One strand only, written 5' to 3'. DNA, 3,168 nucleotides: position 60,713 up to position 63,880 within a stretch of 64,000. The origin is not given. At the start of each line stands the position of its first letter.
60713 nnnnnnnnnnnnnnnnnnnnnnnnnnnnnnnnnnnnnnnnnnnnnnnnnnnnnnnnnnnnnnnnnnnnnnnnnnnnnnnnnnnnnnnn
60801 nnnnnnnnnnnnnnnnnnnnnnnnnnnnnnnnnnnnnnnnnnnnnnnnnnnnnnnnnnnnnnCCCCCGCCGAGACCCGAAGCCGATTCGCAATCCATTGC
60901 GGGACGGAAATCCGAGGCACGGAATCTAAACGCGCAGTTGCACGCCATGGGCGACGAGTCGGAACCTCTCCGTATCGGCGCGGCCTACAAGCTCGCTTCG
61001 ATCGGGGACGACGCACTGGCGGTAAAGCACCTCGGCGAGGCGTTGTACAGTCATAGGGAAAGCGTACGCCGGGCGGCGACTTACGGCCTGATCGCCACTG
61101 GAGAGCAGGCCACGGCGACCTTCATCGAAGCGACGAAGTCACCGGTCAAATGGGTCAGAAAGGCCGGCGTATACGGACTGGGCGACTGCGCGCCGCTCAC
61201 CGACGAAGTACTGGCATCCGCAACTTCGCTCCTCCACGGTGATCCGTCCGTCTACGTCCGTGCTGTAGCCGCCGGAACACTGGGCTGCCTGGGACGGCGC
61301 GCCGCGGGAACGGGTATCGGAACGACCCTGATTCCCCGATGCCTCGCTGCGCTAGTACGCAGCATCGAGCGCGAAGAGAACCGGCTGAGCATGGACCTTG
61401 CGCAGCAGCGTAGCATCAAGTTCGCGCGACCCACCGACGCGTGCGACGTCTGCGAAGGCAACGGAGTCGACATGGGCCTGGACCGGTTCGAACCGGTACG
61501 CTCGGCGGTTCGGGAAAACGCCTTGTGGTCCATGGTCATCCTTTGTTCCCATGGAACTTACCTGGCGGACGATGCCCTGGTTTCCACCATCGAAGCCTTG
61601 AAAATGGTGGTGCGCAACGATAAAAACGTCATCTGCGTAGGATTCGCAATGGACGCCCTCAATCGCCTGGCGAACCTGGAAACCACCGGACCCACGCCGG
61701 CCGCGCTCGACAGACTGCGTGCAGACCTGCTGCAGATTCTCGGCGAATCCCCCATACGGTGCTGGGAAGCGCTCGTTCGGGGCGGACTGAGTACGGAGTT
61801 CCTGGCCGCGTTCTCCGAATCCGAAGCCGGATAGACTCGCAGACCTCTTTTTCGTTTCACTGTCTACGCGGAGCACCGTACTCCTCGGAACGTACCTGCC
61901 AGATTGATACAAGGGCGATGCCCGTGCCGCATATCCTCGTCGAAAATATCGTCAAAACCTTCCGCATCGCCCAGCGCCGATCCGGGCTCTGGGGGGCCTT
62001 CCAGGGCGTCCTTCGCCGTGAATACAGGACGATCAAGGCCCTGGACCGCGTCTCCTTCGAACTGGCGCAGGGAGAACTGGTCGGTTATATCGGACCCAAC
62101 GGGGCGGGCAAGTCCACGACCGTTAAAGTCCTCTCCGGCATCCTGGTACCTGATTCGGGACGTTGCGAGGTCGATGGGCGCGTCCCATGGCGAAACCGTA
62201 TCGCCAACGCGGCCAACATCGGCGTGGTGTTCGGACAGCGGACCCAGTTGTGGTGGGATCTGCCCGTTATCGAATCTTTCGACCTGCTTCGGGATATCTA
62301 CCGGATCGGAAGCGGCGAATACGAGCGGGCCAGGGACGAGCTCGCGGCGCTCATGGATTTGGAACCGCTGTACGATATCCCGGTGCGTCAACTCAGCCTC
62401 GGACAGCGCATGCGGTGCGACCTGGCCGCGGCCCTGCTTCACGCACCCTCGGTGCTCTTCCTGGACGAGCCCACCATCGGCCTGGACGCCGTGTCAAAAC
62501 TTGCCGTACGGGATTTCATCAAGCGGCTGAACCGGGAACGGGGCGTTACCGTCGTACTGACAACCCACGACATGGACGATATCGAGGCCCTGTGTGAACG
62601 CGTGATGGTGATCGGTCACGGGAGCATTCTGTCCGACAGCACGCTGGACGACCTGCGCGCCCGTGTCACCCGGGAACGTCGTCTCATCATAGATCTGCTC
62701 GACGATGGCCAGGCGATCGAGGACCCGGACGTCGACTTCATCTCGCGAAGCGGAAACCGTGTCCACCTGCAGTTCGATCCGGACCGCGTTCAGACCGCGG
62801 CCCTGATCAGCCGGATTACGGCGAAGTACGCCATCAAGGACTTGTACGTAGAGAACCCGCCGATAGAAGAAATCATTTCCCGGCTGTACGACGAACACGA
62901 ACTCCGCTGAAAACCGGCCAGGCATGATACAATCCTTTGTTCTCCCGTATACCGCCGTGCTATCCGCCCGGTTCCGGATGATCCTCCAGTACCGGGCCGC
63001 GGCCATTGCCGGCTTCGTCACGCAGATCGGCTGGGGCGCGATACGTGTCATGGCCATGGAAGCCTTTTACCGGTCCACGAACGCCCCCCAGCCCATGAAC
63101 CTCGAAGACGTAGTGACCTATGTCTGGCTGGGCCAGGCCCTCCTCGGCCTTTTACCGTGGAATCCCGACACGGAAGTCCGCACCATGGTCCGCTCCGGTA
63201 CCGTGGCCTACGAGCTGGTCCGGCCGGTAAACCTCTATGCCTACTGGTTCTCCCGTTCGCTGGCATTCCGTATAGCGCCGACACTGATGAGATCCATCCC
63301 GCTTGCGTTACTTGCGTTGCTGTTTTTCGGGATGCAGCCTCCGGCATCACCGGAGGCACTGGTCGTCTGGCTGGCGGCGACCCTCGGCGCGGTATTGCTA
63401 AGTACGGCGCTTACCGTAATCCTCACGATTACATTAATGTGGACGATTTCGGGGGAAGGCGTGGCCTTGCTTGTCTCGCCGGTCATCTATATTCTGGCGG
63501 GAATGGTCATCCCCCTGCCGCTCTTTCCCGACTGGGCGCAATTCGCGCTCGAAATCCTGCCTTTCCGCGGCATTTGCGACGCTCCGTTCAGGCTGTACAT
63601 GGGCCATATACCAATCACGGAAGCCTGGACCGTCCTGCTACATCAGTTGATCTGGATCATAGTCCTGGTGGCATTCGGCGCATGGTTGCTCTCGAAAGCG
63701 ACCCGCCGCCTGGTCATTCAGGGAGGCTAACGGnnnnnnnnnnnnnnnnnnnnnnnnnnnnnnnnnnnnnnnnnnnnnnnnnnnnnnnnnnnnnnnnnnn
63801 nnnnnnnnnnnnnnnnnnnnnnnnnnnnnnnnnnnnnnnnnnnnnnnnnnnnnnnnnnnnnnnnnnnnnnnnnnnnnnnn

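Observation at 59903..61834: PhyH-type Fe(II)/2OG dioxygenase fused to a HEAT-repeat domain; third PhyH paralogue and second HEAT fusion in the window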

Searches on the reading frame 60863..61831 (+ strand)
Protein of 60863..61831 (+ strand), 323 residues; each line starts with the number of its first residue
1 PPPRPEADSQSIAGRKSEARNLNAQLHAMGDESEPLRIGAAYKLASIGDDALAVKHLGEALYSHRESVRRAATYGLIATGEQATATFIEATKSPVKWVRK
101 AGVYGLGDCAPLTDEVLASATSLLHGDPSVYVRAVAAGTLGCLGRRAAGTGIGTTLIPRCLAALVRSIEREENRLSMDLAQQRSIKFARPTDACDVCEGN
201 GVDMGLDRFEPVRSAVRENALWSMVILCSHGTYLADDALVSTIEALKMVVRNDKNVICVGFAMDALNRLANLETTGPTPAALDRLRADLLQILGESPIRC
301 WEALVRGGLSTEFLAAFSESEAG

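Call 54: find_homologous_proteins(query=window:60863-61831:+, max_evalue=0.001)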
Query window:60863-61831:+ (323 aa): 126 proteins with E <= 0.001 among 8000 candidates; the best 120 are listed.
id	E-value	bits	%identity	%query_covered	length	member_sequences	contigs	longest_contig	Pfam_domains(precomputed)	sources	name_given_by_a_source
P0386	1.9e-131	456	81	81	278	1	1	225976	PF02985.29,PF13646.13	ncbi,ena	-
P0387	4.1e-128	445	69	98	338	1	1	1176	PF02985.29,PF13646.13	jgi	jgi:hypothetical protein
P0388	2.1e-127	443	66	99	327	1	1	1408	PF02985.29,PF13513.13,PF13646.13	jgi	-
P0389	3.8e-125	435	67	96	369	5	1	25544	PF02985.29,PF13646.13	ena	-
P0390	4.7e-124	432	66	98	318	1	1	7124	PF02985.29,PF13513.13,PF13646.13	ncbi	ncbi:MAG: HEAT repeat domain-containing protein, partial [Chloroflexota bacterium]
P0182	6.1e-124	431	65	98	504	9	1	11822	PF02985.29,PF13646.13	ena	-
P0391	2.4e-122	426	64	99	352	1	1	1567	PF02985.29,PF13646.13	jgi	jgi:hypothetical protein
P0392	2.3e-121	423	66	96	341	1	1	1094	PF13646.13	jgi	jgi:hypothetical protein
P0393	2.9e-121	423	64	96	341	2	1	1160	PF02985.29,PF13646.13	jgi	jgi:hypothetical protein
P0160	6.8e-121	421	63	99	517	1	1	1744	PF02985.29,PF13646.13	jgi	-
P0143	3.2e-120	419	64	96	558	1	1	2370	PF13646.13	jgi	jgi:hypothetical protein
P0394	7.1e-118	411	64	98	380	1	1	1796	PF02985.29,PF13513.13,PF13646.13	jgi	jgi:hypothetical protein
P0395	2.4e-117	410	63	97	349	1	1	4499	PF02985.29,PF13646.13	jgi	jgi:hypothetical protein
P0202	5.8e-117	408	63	96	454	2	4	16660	PF13646.13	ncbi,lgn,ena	-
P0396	2.3e-116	407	63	96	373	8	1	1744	PF02985.29,PF13646.13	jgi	jgi:hypothetical protein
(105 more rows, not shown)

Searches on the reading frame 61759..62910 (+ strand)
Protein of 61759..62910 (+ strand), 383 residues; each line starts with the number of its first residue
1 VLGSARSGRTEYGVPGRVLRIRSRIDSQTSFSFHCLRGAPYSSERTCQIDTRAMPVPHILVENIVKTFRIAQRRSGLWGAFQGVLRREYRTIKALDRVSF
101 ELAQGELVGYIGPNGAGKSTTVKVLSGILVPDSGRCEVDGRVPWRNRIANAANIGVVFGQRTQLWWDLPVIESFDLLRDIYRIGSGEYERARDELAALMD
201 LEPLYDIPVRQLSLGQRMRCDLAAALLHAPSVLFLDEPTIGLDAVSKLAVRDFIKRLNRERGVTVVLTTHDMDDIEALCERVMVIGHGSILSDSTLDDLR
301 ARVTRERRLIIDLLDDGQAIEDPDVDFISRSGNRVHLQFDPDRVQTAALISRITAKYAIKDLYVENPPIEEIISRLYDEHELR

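Call 5: search_protein_families(library=pfam, proteins=[window:61759-62910:+], max_evalue=0.1)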
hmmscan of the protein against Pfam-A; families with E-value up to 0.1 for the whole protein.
window:61759-62910:+ (383 aa): 6 families
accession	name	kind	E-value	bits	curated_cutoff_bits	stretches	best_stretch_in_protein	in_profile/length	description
PF00005.33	ABC_tran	-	1.2e-24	88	25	1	95-239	1-136/137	ABC transporter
PF13304.12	AAA_21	-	2.9e-13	51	27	1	205-271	231-299/304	AAA domain, putative AbiEii toxin, Type IV TA system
PF13732.12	DrrA1-3_C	-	5.9e-05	24.1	27.4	1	295-372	2-76/81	ATP-binding protein DrrA1-3-like, C-terminal domain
PF00004.35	AAA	-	0.0059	17.5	21.2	0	227-279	55-118/131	ATPase family associated with various cellular activities (AAA)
PF03215.21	Rad17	-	0.0079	16.6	23.8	1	94-131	34-71/186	Rad17 P-loop domain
PF13555.12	AAA_29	-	0.0096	16.1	27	1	107-133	24-50/61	P-loop containing region of AAA domain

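Call 20: search_protein_families(library=ncbifam, proteins=[window:61759-62910:+], max_evalue=0.01)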
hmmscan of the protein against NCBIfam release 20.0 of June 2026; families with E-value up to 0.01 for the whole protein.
window:61759-62910:+ (383 aa): 191 families (the best 25 are shown)
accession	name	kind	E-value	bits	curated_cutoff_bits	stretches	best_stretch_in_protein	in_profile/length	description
TIGR01188.1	drrA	subfamily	4.1e-59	200.3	312.45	1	88-309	2-221/302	daunorubicin resistance ABC transporter, ATP-binding protein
TIGR03522.1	GldA_ABC_ATP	equivalog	1.2e-48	166.2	402.6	1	86-310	9-229/301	gliding motility-associated ABC transporter ATP-binding subunit GldA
TIGR03864.1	PQQ_ABC_ATP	hypoth_equivalog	9.3e-44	149.6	302.25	1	85-302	7-222/236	ABC transporter, ATP-binding subunit, PQQ-dependent alcohol dehydrogenase system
NF033858.1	ABC2_perm_RbbA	equivalog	2.4e-41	141.6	1050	1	85-304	272-489/909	ribosome-associated ATPase/putative transporter RbbA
NF040933.2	ABC_arch_GlcV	equivalog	3e-36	125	450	1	85-291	12-221/357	glucose ABC transporter ATP-binding protein GlcV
TIGR04521.1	ECF_ATPase_2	equivalog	3.4e-35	121.5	330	1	92-299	18-232/279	energy-coupling factor transporter ATPase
NF010059.0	PRK13536.1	equivalog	8.9e-35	120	549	1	86-295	50-257/342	nodulation factor ABC transporter ATP-binding protein NodI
TIGR00968.1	3a0106s01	subfamily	1.2e-34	119.9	342.75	1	87-299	8-218/237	sulfate ABC transporter ATP-binding protein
NF010060.0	PRK13537.1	equivalog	4.6e-34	117.7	521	1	86-294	22-228/314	nodulation factor ABC transporter ATP-binding protein NodI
TIGR04406.1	LPS_export_lptB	equivalog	7.9e-34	117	240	1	85-299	7-222/239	LPS export ABC transporter ATP-binding protein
TIGR01288.1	nodI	equivalog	1.2e-33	116.4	424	1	92-294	17-217/303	nodulation factor ABC transporter ATP-binding protein NodI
NF010068.0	PRK13548.1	equivalog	7.3e-32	110.5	261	1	91-296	17-227/261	heme ABC transporter ATP-binding protein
TIGR04520.1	ECF_ATPase_1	equivalog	8.4e-32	110.6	315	1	91-302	14-226/269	energy-coupling factor transporter ATPase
TIGR03265.1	PhnT2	equivalog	4.5e-31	108.4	457.7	1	85-295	10-218/353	putative 2-aminoethylphosphonate ABC transporter ATP-binding protein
TIGR03740.1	galliderm_ABC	subfamily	1.9e-30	106.2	309.75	1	85-295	6-207/223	lantibiotic protection ABC transporter ATP-binding subunit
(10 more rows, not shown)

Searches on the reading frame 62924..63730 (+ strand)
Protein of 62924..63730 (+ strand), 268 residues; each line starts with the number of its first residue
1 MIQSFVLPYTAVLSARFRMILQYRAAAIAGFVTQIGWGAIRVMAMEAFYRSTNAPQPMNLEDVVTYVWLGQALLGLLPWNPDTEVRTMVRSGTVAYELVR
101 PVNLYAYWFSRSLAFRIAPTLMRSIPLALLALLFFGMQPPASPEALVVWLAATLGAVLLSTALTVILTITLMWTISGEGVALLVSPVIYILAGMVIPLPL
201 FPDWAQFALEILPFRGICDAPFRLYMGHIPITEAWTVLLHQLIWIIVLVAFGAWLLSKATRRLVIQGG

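Call 5: search_protein_families(library=pfam, proteins=[window:62924-63730:+], max_evalue=0.1)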
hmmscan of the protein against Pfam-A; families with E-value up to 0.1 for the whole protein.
window:62924-63730:+ (268 aa): 3 families
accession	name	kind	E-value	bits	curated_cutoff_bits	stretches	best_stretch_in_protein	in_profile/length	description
PF06182.17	ABC2_membrane_6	-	3.4e-12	47.1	22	1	39-267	5-229/229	ABC-2 family transporter protein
PF12698.13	ABC2_membrane_3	-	5.4e-06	26.2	31.6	1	98-253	197-346/347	ABC-2 family transporter protein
PF01061.29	ABC2_membrane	-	4.1e-05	23.6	26.9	1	36-215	22-200/211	ABC-2 type transporter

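Call 20: search_protein_families(library=ncbifam, proteins=[window:62924-63730:+], max_evalue=0.01)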
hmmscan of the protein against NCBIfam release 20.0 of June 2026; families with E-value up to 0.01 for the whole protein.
window:62924-63730:+ (268 aa): 1 family
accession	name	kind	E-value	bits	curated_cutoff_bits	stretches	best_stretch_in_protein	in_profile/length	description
NF050053.1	CapPschTportKpsM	equivalog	0.0061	16.5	300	1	94-260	92-251/257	capsule polysaccharide transporter KpsM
